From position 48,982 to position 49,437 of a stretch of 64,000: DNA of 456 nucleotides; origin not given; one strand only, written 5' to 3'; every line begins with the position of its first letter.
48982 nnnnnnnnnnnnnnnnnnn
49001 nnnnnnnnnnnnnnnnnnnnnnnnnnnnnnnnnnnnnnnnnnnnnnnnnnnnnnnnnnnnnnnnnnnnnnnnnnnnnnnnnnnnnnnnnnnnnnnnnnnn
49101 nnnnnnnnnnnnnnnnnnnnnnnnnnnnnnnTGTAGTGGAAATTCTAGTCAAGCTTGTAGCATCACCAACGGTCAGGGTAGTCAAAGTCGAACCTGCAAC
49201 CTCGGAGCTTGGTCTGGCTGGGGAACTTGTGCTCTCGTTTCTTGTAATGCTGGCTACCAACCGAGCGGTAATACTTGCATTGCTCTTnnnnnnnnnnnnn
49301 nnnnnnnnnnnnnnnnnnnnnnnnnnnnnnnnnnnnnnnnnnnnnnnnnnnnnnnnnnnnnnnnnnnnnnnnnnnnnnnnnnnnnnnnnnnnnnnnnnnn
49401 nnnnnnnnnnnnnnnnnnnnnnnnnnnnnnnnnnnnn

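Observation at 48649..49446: Five tandem six-cysteine repeats with a thrombospondin-like WSxWGxC core in a bacterial surface protein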

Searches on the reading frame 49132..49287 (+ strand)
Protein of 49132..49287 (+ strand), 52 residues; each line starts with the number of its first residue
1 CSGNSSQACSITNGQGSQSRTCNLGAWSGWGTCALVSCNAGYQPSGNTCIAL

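Call 20: predict_structure(alignment_id=A2)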
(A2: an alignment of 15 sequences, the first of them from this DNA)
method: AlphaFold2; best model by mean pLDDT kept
length: 52 residues; sequences in the alignment: 15
mean_pLDDT: 93.1   pTM: 0.62
mean pLDDT of the five models: 93.1, 92.6, 92.3, 92.1, 91.2
residues with pLDDT >= 90: 47; 70-90: 5; 50-70: 0; < 50: 0
segments of 3 or more residues with pLDDT < 50: none
pLDDT, mean of each block of 10 residues (from residue 1): 92 95 93 94 93 88
secondary structure, 60 per line:
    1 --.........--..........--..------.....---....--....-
elements in order: E3-11 E14-23 E34-38 E42-45 E48-51

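Call 24: fold_search(model_id=the predicted structure, library=pdb)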
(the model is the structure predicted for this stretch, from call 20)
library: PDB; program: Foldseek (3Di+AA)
matches with E <= 10: 41; with E <= 0.001: 0
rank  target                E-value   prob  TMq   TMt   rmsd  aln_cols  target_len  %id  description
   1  9nwu_A                4.4e+00  0.11  0.33  0.10   4.9        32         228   19  Crystal structure of a high affinity VL-VH tetrabody for the erythropoietin receptor (released 2025-10-01)
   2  9n81_C                4.7e+00  0.12  0.35  0.11   4.6        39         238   10  A gap-filling complex with Pol mu engaged in the NHEJ Pathway (released 2025-04-23)
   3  9nwu_B                5.0e+00  0.10  0.33  0.10   4.9        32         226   19  Crystal structure of a high affinity VL-VH tetrabody for the erythropoietin receptor (released 2025-10-01)
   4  2db8_MODEL_1_A        5.3e+00  0.14  0.39  0.20   7.3        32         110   16  Solution structures of the fn3 domain of human Tripartite motif protein 9 (released 2006-06-15)
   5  9n82_c                5.3e+00  0.12  0.35  0.11   4.4        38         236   10  The ligation (AMP-Lys) complex in the NHEJ pathway (released 2025-04-23)
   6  9n81_c                5.3e+00  0.11  0.35  0.11   4.6        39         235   10  A gap-filling complex with Pol mu engaged in the NHEJ Pathway (released 2025-04-23)
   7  8y57_C                5.6e+00  0.10  0.35  0.11   5.5        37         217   22  Anti MDMA antibody 1bB11 complex (released 2024-12-11)
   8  7b09_H                5.6e+00  0.08  0.33  0.12   4.7        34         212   15  Puumala virus glycoprotein (Gc) in complex with fab fragment P-4G2. (released 2020-12-16)
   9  8fpa_A                6.6e+00  0.09  0.36  0.11   5.9        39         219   15  Structure of a chimeric antibody (Fab) fragment bound to de-N-acetyl polysialic acid (dPSA) (released 2026-03-18)
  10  3w03_A                6.6e+00  0.09  0.35  0.11   3.9        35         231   14  XLF-XRCC4 complex (released 2012-11-07)
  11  2qm4_A                6.6e+00  0.09  0.35  0.11   3.9        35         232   14  Crystal structure of human XLF/Cernunnos, a non-homologous end-joining factor (released 2007-12-11)
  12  6c6x_H                6.6e+00  0.08  0.33  0.11   6.1        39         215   15  Crystal structure of Middle-East Respiratory Syndrome (MERS) coronavirus neutralizing antibody JC57-14 isolated from a (released 2018-02-28)
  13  6tcq_H                6.6e+00  0.03  0.22  0.08   5.6        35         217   20  Crystal structure of the omalizumab Fab Ser81Arg and Gln83Arg light chain mutant (released 2020-03-18)
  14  1ynj_D                6.6e+00  0.02  0.23  0.02  14.9        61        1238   10  Taq RNA polymerase-Sorangicin complex (released 2005-03-15)
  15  9cq3_c                7.4e+00  0.10  0.37  0.12   3.8        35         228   14  The gap-filling complex with Pol mu engaged in the NHEJ pathway (released 2025-04-23)
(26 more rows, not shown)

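Call 25: search_protein_representatives(alignment_id=A2)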
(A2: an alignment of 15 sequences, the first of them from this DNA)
Query: 15 sequences, 52 profile positions. Proteins with E-value up to 0.001 (for the whole library): 685; up to 1e-10: 303; up to 1e-30: 67. The best 150 are listed.
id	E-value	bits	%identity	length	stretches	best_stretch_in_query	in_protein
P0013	4.4e-213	705.8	-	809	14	1-50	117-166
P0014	9.5e-94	323.7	-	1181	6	1-51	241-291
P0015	1.1e-84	294.6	-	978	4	1-51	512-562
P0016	7.2e-84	292.1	-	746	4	1-51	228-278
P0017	1.8e-71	252.4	-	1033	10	4-50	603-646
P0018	6.8e-68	240.9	-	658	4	1-51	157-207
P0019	2.5e-67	239.1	-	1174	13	1-49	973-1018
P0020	8.1e-67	237.5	-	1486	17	1-51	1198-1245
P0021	2.8e-65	232.5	-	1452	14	6-50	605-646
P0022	9.2e-65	230.9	-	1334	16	1-50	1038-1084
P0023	2.9e-64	229.3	-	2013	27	5-51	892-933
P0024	1.9e-62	223.5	-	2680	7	1-51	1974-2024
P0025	1.6e-60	217.3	-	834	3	1-51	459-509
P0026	7.1e-60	215.2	-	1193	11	1-51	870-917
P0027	3.0e-59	213.2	-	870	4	1-50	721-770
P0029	7.7e-58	208.7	-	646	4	1-51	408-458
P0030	1.1e-55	201.8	-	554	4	1-51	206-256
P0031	2.9e-54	197.3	-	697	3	1-50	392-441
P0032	3.6e-53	193.8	-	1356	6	1-49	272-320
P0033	2.4e-52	191.2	-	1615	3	1-51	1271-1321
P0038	5.6e-48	177.2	-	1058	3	1-50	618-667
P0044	6.5e-41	154.5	-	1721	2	1-51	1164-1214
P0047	1.1e-39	150.6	-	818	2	1-51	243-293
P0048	6.1e-39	148.2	-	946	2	1-51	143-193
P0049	1.3e-38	147.1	-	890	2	1-51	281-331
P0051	1.6e-38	146.8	-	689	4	1-51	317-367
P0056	1.5e-36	140.6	-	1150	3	1-49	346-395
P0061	6.1e-35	135.4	-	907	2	1-51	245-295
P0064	3.7e-34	132.9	-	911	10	6-34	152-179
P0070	1.2e-32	128.1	-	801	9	6-34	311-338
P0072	3.7e-32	126.5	-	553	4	1-51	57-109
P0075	7.7e-32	125.5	-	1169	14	5-34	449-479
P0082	4.9e-28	113.3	-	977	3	1-51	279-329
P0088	1.2e-27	112.0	-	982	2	1-50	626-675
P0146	1.9e-20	89.0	-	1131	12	9-34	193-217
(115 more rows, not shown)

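Call 35: search_protein_families(library=pfam, proteins=[P0013, P0014, P0015, P0016, P0019, P0064, P0070, P0075, P0146], max_evalue=0.01)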
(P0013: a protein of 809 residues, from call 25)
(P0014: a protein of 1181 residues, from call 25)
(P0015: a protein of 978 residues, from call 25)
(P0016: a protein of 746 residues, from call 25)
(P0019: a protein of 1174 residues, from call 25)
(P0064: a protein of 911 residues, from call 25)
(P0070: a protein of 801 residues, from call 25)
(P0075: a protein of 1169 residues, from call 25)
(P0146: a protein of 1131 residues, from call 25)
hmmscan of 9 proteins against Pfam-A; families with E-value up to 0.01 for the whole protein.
P0013 (809 aa): 1 family
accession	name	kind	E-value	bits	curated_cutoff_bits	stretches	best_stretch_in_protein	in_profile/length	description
PF12662.13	cEGF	-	0.00011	22.4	26.6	0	312-325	5-20/24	Complement Clr-like EGF-like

P0014 (1181 aa): 2 families
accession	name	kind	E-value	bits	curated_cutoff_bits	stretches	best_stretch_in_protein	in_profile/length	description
PF13229.12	Beta_helix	-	2.1e-13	50.6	25.9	2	834-1002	12-149/158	Right handed beta helix region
PF05048.19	NosD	-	1.8e-05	24.7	23.6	1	863-989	17-124/212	Periplasmic copper-binding protein (NosD)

P0015 (978 aa): 5 families
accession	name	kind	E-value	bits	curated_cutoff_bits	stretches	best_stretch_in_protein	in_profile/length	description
PF13385.13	Laminin_G_3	-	3.6e-28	99.1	27.6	1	338-492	2-151/151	Concanavalin A-like lectin/glucanases superfamily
PF01471.23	PG_binding_1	-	5.6e-07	30.1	23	1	8-44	21-57/57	Putative peptidoglycan binding domain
PF12662.13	cEGF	-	3e-05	24.2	26.6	0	269-284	5-22/24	Complement Clr-like EGF-like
PF05426.18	Alginate_lyase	-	0.0028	17.6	22.2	0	875-948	180-250/275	Alginate lyase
PF09374.15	PG_binding_3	-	0.005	17.4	24.6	0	30-48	17-33/76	Predicted Peptidoglycan domain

P0016 (746 aa): 0 families

P0019 (1174 aa): 0 families

P0064 (911 aa): 2 families
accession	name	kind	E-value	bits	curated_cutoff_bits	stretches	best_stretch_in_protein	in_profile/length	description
PF02412.23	TSP_3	-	0.00033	20.7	25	0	104-125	15-36/36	Thrombospondin type 3 repeat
PF04151.21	PPC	-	0.0028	18.9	25.9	0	536-597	8-70/70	Bacterial pre-peptidase C-terminal domain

P0070 (801 aa): 1 family
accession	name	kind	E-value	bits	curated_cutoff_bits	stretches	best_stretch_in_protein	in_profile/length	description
PF04151.21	PPC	-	7.3e-08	33.6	25.9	0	722-786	3-69/70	Bacterial pre-peptidase C-terminal domain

P0075 (1169 aa): 1 family
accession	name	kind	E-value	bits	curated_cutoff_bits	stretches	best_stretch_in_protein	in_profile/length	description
PF13948.11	DUF4215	-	1.5e-05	25.6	27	1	594-625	16-46/47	Domain of unknown function (DUF4215)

P0146 (1131 aa): 1 family
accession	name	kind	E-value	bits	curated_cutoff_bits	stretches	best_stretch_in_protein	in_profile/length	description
PF13948.11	DUF4215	-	0.00035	21.3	27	1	566-596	17-46/47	Domain of unknown function (DUF4215)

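Call 36: list_cluster_members(proteins=[P0013, P0014, P0015, P0016, P0018, P0064, P0070, P0075, P0024, P0020])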
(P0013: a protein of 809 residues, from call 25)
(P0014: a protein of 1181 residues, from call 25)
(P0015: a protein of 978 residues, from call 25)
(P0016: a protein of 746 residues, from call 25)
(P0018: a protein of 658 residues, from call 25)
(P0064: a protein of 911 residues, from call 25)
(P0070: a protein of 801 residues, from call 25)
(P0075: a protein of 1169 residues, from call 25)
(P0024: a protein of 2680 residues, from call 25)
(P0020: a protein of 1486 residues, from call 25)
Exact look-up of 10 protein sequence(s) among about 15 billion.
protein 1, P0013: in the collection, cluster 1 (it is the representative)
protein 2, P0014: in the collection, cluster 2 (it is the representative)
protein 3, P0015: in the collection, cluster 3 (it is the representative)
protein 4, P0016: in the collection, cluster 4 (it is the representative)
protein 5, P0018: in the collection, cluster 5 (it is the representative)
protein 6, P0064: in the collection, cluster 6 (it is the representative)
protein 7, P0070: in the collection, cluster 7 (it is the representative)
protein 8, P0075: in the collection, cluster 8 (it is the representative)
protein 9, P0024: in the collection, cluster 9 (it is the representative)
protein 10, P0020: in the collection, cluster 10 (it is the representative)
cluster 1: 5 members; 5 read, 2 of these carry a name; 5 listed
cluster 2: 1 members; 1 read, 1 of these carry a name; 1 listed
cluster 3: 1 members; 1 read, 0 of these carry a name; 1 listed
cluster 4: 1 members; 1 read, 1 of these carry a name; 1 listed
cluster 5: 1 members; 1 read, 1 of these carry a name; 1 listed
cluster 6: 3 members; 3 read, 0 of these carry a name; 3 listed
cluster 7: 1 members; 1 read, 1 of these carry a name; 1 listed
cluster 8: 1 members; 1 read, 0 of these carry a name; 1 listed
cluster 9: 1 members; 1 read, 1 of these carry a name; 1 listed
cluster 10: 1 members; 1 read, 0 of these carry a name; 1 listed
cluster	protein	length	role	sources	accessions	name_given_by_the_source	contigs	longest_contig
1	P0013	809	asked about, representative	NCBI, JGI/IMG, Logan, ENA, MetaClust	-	\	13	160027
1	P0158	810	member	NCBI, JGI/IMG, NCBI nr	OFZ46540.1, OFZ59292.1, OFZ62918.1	MAG: hypothetical protein A2381_02425 [Bdellovibrionales bacterium RIFOXYB1_FULL_37_110] | MAG: hypothetical protein A2417_13730 [Bdellovibrionales bacterium RIFOXYC1_FULL_37_79]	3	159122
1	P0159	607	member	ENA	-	-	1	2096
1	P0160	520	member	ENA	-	-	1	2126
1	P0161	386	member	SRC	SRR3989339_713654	-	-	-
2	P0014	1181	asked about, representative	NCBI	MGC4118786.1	MAG: right-handed parallel beta-helix repeat-containing protein [Myxococcales bacterium]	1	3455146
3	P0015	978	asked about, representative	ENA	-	-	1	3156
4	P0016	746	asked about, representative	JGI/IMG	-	hypothetical protein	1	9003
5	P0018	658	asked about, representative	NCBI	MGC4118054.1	MAG: hypothetical protein QM765_26590 [Myxococcales bacterium]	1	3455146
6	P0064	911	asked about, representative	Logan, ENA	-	-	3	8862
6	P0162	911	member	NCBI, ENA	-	-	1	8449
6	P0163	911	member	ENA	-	-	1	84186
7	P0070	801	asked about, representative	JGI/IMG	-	hypothetical protein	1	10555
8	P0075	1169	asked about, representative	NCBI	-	-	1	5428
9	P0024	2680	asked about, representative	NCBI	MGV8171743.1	MAG: LamG-like jellyroll fold domain-containing protein [Candidatus Woesearchaeota ...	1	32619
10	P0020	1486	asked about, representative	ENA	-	-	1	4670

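Call 39: search_protein_families(library=ncbifam, proteins=[P0013, P0014, P0015, P0016, P0019, P0064, P0070, P0075, P0146], max_evalue=0.01)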
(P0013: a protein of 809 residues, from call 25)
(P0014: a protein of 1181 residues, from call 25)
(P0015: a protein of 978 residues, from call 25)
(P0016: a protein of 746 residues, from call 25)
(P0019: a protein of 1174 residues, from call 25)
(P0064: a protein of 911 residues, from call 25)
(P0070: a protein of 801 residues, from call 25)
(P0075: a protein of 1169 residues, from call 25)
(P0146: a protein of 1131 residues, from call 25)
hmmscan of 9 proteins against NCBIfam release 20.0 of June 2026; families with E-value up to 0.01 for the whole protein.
P0013 (809 aa): 0 families

P0014 (1181 aa): 3 families
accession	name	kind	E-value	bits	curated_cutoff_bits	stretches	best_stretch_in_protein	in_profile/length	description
NF041899.1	pec_ly_PelN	equivalog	9e-09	34.6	740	1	351-434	25-109/437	pectate lyase PelN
NF047854.1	LIC10774_subfam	equivalog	0.0012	17.9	380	0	353-379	60-87/358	LIC10774/LIC10365 family surface protein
TIGR03804.1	para_beta_helix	repeat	0.0038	16.9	19.45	0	946-967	22-41/44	parallel beta-helix repeat protein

P0015 (978 aa): 2 families
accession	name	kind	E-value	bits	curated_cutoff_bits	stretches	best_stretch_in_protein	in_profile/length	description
NF052521.1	TafC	equivalog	1.1e-15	57.6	410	1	301-502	166-367/373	TafC family fimbrial protein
TIGR02869.1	spore_SleB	equivalog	6.4e-05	22.9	236.5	1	8-60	32-69/201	spore cortex-lytic enzyme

P0016 (746 aa): 0 families

P0019 (1174 aa): 0 families

P0064 (911 aa): 1 family
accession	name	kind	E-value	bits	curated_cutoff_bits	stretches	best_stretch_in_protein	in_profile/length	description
NF045500.1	Omp28_seleno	equivalog_domain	1.2e-06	28.1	200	1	103-139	273-309/377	Omp28-related selenoprotein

P0070 (801 aa): 0 families

P0075 (1169 aa): 1 family
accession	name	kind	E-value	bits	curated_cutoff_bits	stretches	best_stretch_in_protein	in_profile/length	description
TIGR02232.1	myxo_disulf_rpt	repeat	3.3e-10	39.6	20.8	1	599-629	4-34/38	cysteine-rich acidic repeat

P0146 (1131 aa): 1 family
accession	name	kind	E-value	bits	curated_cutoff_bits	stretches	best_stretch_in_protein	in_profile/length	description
TIGR02232.1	myxo_disulf_rpt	repeat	1.3e-10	40.9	20.8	1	569-600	3-34/38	cysteine-rich acidic repeat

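Call 41: search_protein_families(library=pfam, proteins=[window:49132-49287:+], max_evalue=10)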
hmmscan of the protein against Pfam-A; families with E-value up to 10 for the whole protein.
seq(52 aa): 3 families
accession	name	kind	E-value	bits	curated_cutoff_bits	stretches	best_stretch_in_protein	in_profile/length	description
PF12662.13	cEGF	-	0.022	15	26.6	1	37-50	5-20/24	Complement Clr-like EGF-like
PF19028.6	TSP1_spondin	-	0.11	13.2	41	1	22-43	1-21/52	Spondin-like TSP1 domain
PF00084.26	Sushi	-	1.6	9.7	20.7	1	31-47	22-38/56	Sushi repeat (SCR repeat)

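Call 48: search_protein_families(library=pfam, alignment_id=A3, max_evalue=0.001)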
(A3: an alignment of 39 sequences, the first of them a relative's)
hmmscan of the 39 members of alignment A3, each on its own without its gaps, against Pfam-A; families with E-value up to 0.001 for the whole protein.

A. member 1, P0025 (834 aa): 4 families
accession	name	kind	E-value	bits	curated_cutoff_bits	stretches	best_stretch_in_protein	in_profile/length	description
PF13385.13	Laminin_G_3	-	5.7e-21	75.7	27.6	1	228-392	2-151/151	Concanavalin A-like lectin/glucanases superfamily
PF01471.23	PG_binding_1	-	1.6e-10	41.5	23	1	36-92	3-57/57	Putative peptidoglycan binding domain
PF14099.13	Polysacc_lyase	-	8.3e-09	36.1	29.9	1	630-759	47-178/210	Polysaccharide lyase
PF09374.15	PG_binding_3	-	0.00044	20.8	24.6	0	78-98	17-37/76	Predicted Peptidoglycan domain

B. families by the number of members that match (of 39 scanned): 24 families
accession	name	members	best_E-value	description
PF01471.23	PG_binding_1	10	1.1e-29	Putative peptidoglycan binding domain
PF13229.12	Beta_helix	8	2.6e-28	Right handed beta helix region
PF09374.15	PG_binding_3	8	1.5e-07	Predicted Peptidoglycan domain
PF13385.13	Laminin_G_3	4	3.6e-28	Concanavalin A-like lectin/glucanases superfamily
PF05048.19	NosD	3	7.5e-09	Periplasmic copper-binding protein (NosD)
PF22842.2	Pel9A-like_beta_helix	2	1.5e-28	Pel9A-like, right handed beta helix region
PF12662.13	cEGF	2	3e-05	Complement Clr-like EGF-like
PF00150.24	Cellulase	1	5.1e-42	Cellulase (glycosyl hydrolase family 5)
PF11721.14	Malectin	1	6.9e-32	Malectin domain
PF04734.18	Ceramidase_alk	1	2.6e-14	Neutral/alkaline non-lysosomal ceramidase, N-terminal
PF02368.24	Big_2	1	3.2e-14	Bacterial Ig-like domain (group 2)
PF00754.31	F5_F8_type_C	1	1.8e-12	F5/8 type C domain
PF23416.1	DUF7107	1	2.3e-10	Domain of unknown function (DUF7107)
PF14099.13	Polysacc_lyase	1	8.3e-09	Polysaccharide lyase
PF22633.2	F5_F8_type_C_2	1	1.6e-07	NedA-like, galactose-binding domain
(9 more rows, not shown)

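Call 67: search_protein_families(library=pfam, proteins=[P0029, P0031, P0051, P0032, P0033, P0072, P0082, P0088], max_evalue=0.001)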
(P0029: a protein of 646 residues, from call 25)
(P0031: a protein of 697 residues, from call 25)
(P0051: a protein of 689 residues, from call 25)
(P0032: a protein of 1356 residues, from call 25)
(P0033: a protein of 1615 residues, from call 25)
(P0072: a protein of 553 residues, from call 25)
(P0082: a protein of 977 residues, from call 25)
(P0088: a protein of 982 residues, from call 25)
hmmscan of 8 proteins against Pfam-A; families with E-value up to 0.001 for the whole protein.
P0029 (646 aa): 1 family
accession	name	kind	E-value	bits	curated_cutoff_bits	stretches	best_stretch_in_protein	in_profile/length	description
PF11721.14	Malectin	-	6.9e-32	111.1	23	1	21-160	1-151/163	Malectin domain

P0031 (697 aa): 1 family
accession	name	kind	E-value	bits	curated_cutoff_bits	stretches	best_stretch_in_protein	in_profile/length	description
PF23416.1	DUF7107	-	2.3e-10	41.1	24.6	2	478-524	2-47/48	Domain of unknown function (DUF7107)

P0051 (689 aa): 0 families

P0032 (1356 aa): 1 family
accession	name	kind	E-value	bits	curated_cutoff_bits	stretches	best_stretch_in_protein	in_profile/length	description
PF19077.6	Big_13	-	6.5e-05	23.8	27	0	669-731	25-83/102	Bacterial Ig-like domain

P0033 (1615 aa): 2 families
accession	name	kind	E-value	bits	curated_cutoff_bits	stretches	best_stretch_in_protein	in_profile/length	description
PF22842.2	Pel9A-like_beta_helix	-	4.9e-20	72.2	25.2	1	803-1101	7-330/370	Pel9A-like, right handed beta helix region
PF13385.13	Laminin_G_3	-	3.4e-14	53.7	27.6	1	533-697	4-150/151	Concanavalin A-like lectin/glucanases superfamily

P0072 (553 aa): 0 families

P0082 (977 aa): 0 families

P0088 (982 aa): 0 families

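Call 69: find_homologous_proteins(query=A2, max_evalue=0.000001)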
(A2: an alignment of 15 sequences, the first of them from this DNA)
Query A2 (15 sequences): 66 candidates shared short words with the query, none scored E <= 0.000001.

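Call 70: list_cluster_members(proteins=[P0025, P0030, P0038, P0044, P0047, P0048, P0049, P0056, P0061, P0033])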
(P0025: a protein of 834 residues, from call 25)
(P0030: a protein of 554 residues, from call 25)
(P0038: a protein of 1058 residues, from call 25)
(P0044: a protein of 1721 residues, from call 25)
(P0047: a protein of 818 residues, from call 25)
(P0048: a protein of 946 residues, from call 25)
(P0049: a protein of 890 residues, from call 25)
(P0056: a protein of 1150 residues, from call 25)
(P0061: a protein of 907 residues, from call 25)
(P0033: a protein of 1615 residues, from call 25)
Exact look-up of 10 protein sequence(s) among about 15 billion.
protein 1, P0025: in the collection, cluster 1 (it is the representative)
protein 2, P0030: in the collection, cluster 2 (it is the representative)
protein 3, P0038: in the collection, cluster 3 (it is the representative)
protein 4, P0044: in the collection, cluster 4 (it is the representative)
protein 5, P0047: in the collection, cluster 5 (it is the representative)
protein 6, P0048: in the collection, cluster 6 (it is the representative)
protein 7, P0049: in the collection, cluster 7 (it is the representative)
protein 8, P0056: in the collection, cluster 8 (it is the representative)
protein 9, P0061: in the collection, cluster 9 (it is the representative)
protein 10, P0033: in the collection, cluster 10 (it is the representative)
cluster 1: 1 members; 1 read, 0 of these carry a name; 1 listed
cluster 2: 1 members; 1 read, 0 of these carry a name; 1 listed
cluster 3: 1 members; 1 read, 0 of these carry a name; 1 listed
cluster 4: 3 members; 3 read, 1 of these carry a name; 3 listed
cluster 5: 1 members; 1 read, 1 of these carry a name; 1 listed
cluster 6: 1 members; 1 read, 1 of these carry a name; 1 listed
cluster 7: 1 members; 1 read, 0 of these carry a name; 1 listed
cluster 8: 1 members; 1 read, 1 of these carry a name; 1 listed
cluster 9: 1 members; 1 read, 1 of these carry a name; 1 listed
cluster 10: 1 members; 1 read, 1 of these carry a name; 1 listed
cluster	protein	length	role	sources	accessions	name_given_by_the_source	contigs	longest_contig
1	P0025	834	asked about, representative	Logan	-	-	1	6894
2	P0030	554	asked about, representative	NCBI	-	-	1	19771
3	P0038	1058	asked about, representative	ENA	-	-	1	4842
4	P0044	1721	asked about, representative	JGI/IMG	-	-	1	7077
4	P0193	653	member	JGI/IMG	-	hypothetical protein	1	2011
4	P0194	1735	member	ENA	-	-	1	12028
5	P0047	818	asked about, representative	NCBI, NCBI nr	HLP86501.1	MAG TPA: right-handed parallel beta-helix repeat-containing protein [Candidatus ... | right-handed parallel beta-helix repeat-containing protein [Candidatus Paceibacterota ...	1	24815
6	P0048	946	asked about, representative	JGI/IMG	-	peptidoglycan hydrolase-like protein with peptidoglycan-binding domain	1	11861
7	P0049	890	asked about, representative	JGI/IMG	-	-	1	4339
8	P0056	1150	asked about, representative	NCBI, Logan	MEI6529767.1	MAG: right-handed parallel beta-helix repeat-containing protein [Candidatus ...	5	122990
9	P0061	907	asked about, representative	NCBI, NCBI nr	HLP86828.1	MAG TPA: Ig-like domain-containing protein [Candidatus Paceibacterota bacterium] | Ig-like domain-containing protein [Candidatus Paceibacterota bacterium]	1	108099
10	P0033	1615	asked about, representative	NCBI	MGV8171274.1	MAG: right-handed parallel beta-helix repeat-containing protein [Candidatus ...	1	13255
